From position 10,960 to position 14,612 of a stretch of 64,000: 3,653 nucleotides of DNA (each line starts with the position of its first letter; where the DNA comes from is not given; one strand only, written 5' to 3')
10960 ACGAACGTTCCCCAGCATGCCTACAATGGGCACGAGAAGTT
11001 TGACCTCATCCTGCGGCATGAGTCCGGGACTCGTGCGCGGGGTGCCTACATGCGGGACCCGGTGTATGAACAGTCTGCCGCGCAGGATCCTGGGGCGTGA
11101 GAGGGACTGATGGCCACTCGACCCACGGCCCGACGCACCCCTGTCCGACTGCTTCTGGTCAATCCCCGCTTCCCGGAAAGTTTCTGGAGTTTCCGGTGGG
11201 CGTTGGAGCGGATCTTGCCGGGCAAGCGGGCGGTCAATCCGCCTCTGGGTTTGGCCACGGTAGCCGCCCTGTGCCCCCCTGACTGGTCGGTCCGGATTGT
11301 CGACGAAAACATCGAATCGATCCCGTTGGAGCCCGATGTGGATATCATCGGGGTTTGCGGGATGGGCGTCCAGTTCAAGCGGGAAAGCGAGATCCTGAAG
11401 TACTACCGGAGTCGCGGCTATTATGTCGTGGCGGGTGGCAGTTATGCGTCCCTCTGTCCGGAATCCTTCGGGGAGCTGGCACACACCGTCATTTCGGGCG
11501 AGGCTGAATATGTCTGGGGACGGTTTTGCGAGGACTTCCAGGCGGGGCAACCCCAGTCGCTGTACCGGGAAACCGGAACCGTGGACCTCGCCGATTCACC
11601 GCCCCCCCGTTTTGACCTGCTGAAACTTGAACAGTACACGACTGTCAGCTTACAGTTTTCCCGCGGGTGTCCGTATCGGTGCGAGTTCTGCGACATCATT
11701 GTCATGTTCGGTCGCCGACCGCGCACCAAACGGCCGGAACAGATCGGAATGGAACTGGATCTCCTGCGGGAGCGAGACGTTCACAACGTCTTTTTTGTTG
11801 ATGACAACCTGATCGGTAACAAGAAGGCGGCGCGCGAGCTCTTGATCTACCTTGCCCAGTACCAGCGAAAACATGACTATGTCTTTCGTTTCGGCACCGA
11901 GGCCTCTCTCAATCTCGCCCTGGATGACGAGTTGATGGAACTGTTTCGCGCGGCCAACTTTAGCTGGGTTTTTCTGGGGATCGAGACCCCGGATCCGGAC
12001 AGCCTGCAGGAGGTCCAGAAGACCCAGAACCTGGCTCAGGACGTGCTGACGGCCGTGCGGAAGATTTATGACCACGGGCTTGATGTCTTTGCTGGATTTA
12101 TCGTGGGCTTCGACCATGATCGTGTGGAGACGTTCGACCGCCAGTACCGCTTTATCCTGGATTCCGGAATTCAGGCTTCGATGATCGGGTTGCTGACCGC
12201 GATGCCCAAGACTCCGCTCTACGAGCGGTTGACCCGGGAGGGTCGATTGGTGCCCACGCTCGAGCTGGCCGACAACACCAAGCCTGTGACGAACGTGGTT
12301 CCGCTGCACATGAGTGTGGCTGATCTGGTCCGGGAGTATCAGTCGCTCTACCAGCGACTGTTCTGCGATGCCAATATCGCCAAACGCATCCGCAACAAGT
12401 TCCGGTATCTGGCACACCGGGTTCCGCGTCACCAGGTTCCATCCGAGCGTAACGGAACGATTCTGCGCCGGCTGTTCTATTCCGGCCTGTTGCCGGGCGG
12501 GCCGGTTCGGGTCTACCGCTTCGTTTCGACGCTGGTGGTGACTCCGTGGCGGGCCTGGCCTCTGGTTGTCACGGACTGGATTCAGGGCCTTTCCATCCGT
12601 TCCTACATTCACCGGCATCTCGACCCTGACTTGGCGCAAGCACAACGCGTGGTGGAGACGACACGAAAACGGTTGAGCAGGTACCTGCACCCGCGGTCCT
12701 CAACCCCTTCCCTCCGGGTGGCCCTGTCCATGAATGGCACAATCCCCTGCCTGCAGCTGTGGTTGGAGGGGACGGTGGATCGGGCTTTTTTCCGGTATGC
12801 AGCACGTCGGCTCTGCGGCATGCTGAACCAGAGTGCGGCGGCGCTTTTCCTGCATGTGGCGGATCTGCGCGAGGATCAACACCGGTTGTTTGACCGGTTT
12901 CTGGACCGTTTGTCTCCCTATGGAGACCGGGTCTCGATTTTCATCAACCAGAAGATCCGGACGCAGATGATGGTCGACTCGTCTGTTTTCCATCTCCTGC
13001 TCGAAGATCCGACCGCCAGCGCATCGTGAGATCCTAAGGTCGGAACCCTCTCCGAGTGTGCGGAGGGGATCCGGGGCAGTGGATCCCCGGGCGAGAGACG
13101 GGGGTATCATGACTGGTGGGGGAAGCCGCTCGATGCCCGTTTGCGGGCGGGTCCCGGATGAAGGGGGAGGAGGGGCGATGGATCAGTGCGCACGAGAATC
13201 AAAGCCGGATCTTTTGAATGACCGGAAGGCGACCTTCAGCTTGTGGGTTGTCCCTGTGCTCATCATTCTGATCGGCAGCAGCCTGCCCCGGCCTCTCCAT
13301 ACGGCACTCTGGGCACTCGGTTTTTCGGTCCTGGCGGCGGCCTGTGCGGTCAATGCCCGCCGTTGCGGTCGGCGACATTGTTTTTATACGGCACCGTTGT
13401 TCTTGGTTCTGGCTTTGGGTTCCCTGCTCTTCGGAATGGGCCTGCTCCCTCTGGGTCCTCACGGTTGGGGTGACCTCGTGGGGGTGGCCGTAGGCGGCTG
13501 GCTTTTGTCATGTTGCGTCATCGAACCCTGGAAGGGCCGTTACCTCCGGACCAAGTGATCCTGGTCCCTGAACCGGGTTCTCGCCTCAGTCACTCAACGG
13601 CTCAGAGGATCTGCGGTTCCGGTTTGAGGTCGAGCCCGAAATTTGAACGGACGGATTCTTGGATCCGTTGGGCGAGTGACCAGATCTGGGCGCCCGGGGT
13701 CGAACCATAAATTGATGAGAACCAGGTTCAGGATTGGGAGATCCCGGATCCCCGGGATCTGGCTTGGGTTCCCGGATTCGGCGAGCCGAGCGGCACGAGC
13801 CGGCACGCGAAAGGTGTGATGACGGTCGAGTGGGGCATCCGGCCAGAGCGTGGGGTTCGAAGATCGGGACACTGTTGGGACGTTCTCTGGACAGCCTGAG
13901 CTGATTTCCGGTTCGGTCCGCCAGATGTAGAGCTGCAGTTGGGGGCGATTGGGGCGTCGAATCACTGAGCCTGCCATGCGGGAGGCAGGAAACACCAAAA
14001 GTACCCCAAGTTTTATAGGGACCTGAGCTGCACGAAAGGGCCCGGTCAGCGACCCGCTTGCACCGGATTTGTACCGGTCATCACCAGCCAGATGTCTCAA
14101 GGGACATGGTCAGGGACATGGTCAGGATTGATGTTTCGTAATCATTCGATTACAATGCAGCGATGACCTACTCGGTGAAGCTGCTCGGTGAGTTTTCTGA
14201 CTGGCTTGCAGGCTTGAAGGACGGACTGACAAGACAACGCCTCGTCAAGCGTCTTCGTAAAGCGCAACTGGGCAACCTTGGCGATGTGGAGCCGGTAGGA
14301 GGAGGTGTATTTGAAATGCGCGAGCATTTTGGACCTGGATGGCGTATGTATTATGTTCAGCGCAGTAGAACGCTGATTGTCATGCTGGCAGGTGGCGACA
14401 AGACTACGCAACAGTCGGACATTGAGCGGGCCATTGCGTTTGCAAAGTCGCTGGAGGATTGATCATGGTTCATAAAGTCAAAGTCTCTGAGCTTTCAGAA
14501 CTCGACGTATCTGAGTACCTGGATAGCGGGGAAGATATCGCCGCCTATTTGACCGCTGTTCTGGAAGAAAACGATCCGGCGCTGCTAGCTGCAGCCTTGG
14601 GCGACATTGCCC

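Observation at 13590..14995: higBA-like toxin-antitoxin cassette bracketed by 105-bp perfect direct repeats, carrying a diverged second copy of the tRNA-Val remnant and murB 5' end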

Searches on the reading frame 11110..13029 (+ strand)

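Call 11: search_protein_families(library=pfam, proteins=[window:11110-13029:+], max_evalue=0.01)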
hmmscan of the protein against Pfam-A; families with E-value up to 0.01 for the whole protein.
window:11110-13029:+ (639 aa): 3 families
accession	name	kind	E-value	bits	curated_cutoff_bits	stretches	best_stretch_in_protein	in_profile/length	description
PF04055.27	Radical_SAM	-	1.9e-19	70.9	29.5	1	182-344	2-161/166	Radical SAM superfamily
PF13282.11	DUF4070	-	2e-12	47.8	22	1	368-499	1-134/144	Domain of unknown function (DUF4070)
PF02310.24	B12-binding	-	0.00017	21.9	32.1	1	44-134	13-115/121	B12 binding domain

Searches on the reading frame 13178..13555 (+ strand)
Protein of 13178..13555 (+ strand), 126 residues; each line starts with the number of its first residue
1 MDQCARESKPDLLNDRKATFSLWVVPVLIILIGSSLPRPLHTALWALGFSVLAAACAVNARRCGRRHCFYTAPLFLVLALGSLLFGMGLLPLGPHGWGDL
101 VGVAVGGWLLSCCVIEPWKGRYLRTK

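Call 30: find_encoding_contigs(protein=window:13178-13555:+, flank=4000, max_places=10)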
Protein window:13178-13555:+ (126 aa): 8 contigs read that carry it; 7 places shown.
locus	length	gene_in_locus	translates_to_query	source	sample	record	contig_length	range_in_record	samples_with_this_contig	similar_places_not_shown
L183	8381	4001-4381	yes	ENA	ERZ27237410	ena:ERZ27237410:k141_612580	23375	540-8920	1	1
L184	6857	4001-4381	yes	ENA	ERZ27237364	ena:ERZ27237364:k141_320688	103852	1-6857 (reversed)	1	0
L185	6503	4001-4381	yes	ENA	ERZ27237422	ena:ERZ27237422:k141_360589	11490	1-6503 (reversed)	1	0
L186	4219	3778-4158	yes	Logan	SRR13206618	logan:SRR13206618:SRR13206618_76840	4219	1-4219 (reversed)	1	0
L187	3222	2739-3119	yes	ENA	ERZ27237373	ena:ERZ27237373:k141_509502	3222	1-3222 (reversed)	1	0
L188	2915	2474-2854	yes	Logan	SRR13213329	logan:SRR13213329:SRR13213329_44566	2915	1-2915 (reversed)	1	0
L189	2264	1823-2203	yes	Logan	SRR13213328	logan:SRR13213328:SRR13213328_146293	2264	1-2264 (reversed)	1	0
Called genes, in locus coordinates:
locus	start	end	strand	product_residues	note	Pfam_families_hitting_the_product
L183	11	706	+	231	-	-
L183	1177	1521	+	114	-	PF13893:RRM_5, PF00076:RRM_1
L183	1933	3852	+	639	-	PF04055:Radical_SAM, PF13282:DUF4070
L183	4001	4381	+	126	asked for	-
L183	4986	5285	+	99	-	PF05973:Gp49 (weak)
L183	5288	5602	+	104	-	PF21716:dnstrm_HI1420, PF01381:HTH_3 (weak), PF13443:HTH_26 (weak)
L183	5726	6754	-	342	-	PF01565:FAD_binding_4, PF02873:MurB_C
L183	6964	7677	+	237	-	PF00753:Lactamase_B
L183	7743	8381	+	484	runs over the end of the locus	PF00749:tRNA-synt_1c, PF19269:Anticodon_2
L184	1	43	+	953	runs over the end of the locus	PF00989:PAS, PF13188:PAS_8, PF13426:PAS_9, PF00989:PAS, PF13188:PAS_8, PF13426:PAS_9, PF00990:GGDEF, PF00563:EAL, +4 more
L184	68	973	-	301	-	-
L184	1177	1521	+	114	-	PF13893:RRM_5, PF00076:RRM_1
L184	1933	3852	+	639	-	PF04055:Radical_SAM, PF13282:DUF4070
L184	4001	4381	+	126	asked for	-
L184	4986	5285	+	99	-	PF05973:Gp49 (weak)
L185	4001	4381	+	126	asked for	-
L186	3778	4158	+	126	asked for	-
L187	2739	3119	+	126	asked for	-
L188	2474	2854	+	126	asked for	-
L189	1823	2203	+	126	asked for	-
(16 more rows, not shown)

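Call 40: search_protein_families(library=ncbifam, proteins=[window:13178-13555:+], max_evalue=0.001)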
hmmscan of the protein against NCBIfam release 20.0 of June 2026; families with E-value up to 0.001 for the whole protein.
window:13178-13555:+ (126 aa): 0 families

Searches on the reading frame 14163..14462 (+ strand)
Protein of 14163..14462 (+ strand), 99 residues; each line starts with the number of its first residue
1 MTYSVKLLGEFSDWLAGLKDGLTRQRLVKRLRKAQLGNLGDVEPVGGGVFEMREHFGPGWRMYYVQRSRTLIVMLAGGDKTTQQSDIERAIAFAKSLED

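Call 11: search_protein_families(library=pfam, proteins=[window:14163-14462:+], max_evalue=0.01)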
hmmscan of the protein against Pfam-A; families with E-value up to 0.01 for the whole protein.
window:14163-14462:+ (99 aa): 1 family
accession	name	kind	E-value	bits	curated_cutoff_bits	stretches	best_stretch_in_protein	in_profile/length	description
PF05973.20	Gp49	-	1.4e-06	28.7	23.9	1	14-86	2-78/90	Phage derived protein Gp49-like (DUF891)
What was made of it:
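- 14163..14462 (+): Toxin, 99 aa, RelE/ParE superfamily, HI1419/Gp49 type. PF05973 scores 28.7 bits (call 11).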

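Call 13: find_encoding_contigs(protein=window:14163-14459:+, flank=10000, max_places=10)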
Protein window:14163-14459:+ (99 aa): 8 contigs read that carry it; 8 places shown.
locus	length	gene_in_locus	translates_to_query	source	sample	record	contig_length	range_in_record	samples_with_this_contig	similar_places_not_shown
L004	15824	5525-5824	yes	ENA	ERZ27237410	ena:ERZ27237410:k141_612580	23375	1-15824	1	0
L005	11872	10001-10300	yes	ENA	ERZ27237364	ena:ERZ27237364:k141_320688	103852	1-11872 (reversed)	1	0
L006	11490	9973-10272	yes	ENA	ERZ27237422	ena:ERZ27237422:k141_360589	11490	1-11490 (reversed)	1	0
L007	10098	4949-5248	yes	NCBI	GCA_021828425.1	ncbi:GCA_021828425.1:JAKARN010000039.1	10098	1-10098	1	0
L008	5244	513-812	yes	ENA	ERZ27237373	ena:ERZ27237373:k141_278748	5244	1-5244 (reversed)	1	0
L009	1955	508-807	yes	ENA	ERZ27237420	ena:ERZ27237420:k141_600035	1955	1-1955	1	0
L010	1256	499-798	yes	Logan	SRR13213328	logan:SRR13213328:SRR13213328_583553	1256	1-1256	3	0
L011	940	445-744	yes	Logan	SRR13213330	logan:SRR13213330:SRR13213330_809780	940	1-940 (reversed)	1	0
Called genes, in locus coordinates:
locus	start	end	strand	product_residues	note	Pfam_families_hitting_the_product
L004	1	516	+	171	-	?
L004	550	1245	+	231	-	-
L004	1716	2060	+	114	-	PF13893:RRM_5, PF00076:RRM_1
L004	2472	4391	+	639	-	PF04055:Radical_SAM, PF13282:DUF4070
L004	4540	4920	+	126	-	-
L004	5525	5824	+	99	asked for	PF05973:Gp49 (weak)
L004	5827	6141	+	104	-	PF21716:dnstrm_HI1420, PF01381:HTH_3 (weak), PF13443:HTH_26 (weak)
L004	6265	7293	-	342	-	PF01565:FAD_binding_4, PF02873:MurB_C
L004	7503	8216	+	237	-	PF00753:Lactamase_B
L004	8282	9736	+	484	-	PF00749:tRNA-synt_1c, PF19269:Anticodon_2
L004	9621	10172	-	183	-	-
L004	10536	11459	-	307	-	PF08843:AbiEii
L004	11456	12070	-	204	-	PF13338:AbiEi_4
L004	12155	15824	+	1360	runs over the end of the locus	PF01381:HTH_3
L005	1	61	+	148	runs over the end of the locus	-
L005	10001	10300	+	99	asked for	PF05973:Gp49 (weak)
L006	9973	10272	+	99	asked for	PF05973:Gp49 (weak)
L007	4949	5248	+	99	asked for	PF05973:Gp49 (weak)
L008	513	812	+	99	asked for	PF05973:Gp49 (weak)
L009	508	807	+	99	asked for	PF05973:Gp49 (weak)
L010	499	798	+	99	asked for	PF05973:Gp49 (weak)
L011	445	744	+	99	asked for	PF05973:Gp49 (weak)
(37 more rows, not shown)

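Call 27: find_related_loci(query=window:14163-14459:+, collection=metagenome_contigs, flank=3000)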
Query window:14163-14459:+ (99 aa) in metagenome_contigs; peptide patterns used: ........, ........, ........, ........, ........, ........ (x = any residue, [..] = any of these).
600 stretches matched a pattern (row limit reached: there are more); 361 encode a relative of the query (tblastn E <= 1e-3); the best 80 are kept; 80 distinct loci.
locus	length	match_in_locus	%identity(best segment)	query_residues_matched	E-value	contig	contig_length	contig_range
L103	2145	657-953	87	1-99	2e-54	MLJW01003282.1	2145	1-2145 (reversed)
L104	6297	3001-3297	85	1-99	1e-53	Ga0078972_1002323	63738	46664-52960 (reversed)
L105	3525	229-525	83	1-99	7e-52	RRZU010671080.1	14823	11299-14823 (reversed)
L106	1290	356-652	81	1-99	6e-54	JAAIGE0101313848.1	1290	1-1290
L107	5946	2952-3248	81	1-99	2e-51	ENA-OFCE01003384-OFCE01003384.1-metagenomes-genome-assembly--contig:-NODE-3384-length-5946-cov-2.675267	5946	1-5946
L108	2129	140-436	81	1-99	2e-51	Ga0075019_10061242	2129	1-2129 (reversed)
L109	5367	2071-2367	82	1-99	3e-51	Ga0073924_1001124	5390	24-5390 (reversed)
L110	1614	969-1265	82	1-99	2e-52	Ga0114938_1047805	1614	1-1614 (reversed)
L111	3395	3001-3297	80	1-99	9e-51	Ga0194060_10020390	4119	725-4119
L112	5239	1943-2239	82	1-99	5e-51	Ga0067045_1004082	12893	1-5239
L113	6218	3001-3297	80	1-99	1e-50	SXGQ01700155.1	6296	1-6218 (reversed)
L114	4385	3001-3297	81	1-99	2e-50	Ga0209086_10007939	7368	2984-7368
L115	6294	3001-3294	76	1-98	2e-50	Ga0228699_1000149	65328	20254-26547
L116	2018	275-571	80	1-99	5e-51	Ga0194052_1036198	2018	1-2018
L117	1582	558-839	85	6-99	1e-51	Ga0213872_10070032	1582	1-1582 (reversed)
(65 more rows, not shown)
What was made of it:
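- Tried and rejected: The toxin scan of JGI metagenomes gave 80 loci, the best at 87% (call 27).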

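Call 40: search_protein_families(library=ncbifam, proteins=[window:14163-14459:+], max_evalue=0.001)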
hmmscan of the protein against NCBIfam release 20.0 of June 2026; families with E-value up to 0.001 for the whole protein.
window:14163-14459:+ (99 aa): 1 family
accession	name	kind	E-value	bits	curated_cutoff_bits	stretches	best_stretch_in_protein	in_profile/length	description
TIGR02683.1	upstrm_HI1419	hypoth_equivalog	2.7e-34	117.4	62.85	1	5-96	3-94/95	type II toxin-antitoxin system RelE/ParE family toxin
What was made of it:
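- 14163..14462 (+): TIGR02683 scores 117.4 bits against a cut-off of 62.85 and covers profile positions 3-94 of 95 (call 40).
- Checked: The toxin is at 14163-14462 and the antitoxin at 14465-14779, both on the plus strand (calls 11, 40).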

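Call 41: search_solved_structures(query=window:14163-14459:+, max_evalue=1)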
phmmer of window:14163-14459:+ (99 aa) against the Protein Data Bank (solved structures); distinct sequences matched with E-value up to 1: 1.
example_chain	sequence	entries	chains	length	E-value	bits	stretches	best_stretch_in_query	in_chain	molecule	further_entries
4bpc_A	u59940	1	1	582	0.99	12.8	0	53-80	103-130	RECEPTOR-TYPE TYROSINE-PROTEIN PHOSPHATASE S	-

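Call 49: find_related_loci(query=window:14163-14459:+, collection=viral_contigs, flank=3000)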
Query window:14163-14459:+ (99 aa) in viral_contigs; peptide patterns used: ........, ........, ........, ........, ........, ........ (x = any residue, [..] = any of these).
80 stretches matched a pattern; 13 encode a relative of the query (tblastn E <= 1e-3); 13 distinct loci.
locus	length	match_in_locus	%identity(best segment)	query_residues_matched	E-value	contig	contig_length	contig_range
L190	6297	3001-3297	82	1-99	9e-53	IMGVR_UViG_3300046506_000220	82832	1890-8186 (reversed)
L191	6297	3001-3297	81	1-99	1e-51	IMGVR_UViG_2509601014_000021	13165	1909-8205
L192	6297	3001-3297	81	1-99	1e-51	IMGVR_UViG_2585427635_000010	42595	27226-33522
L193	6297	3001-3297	81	1-99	2e-51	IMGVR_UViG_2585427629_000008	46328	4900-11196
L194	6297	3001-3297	81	1-99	2e-51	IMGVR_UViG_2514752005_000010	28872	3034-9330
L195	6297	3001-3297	81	1-99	2e-51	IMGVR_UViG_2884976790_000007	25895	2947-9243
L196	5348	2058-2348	69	3-99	4e-44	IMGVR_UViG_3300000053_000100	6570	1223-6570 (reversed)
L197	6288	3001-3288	73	3-98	3e-44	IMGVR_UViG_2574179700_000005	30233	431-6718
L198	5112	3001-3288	68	3-98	1e-41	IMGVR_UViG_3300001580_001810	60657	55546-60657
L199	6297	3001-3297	81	1-99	2e-51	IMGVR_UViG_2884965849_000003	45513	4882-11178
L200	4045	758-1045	58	3-98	2e-35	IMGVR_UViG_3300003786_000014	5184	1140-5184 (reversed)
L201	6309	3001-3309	62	1-99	2e-34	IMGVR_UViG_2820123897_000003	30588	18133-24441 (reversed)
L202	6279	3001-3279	54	3-95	3e-31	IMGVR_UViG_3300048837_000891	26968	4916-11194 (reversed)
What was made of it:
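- Tried and rejected: The IMG/VR scan gave 13 loci (call 49).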

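Call 53: search_dna_similar(query=window:14163-14459:+, collection=plasmids, mode=protein, max_rows=10)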
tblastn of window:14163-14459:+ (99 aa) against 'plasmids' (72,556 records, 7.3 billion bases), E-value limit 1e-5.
Records with a match: 930; places in all: 1001; records where one place covers at least 80% of the query: 854.
Best place of each record, by identity: 80-90% 5; 60-80% 3; <60% 922.
By first word of the organism name: Acinetobacter 192; Escherichia 142; Ralstonia 138; Pseudomonas 87; Piscirickettsia 36; Burkholderia 22; Klebsiella 22; uncultured 19; Vibrio 17; Salmonella 13; and 96 more.
By predicted mobility (MOB-suite, as given by PLSDB): mobilizable 364; conjugative 303; non-mobilizable 263.
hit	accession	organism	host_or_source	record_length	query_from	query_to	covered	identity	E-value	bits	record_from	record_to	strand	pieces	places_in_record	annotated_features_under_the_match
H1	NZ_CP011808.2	Pandoraea faecigallinarum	cell culture,chicken dung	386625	1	99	100%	83.8%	3e-49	172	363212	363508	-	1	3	type II toxin-antitoxin system RelE/ParE family toxin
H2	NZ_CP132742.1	Mycetohabitans endofungorum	Rhizopus microsporus,culture isolated ...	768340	1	99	100%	81.8%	5e-47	166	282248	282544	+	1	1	type II toxin-antitoxin system RelE/ParE family toxin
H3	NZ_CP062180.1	Mycetohabitans endofungorum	Rhizopus microsporus,bacterial ...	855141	1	99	100%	81.8%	5e-47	166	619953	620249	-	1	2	type II toxin-antitoxin system RelE/ParE family toxin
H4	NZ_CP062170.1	Mycetohabitans endofungorum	-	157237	1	99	99%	81.6%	4e-34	167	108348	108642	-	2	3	none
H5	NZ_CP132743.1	Mycetohabitans endofungorum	Rhizopus microsporus,culture isolated ...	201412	5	99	96%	74.7%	2e-38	142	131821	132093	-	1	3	type II toxin-antitoxin system RelE/ParE family toxin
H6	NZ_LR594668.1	Variovorax sp. SRS16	linuron-contaminated soil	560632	3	99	98%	63.9%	5e-33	126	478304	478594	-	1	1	type II toxin-antitoxin system RelE/ParE family toxin | addiction module antidote protein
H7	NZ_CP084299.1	Acinetobacter baumannii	a feces sample of chicken origin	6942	1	99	100%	58.6%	2e-32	125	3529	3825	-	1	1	type II toxin-antitoxin system RelE/ParE family toxin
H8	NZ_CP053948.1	Acinetobacter sp. WY4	Euphausia superba,whole organism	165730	1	99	100%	57.6%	8e-32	123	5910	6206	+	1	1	type II toxin-antitoxin system RelE/ParE family toxin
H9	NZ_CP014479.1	Acinetobacter pittii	Homo sapiens,Wound swab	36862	1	99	100%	56.6%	9e-32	123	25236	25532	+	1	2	type II toxin-antitoxin system RelE/ParE family toxin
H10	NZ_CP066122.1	Acinetobacter bereziniae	Homo sapiens,sputum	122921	1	99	100%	56.6%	9e-32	123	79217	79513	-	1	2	type II toxin-antitoxin system RelE/ParE family toxin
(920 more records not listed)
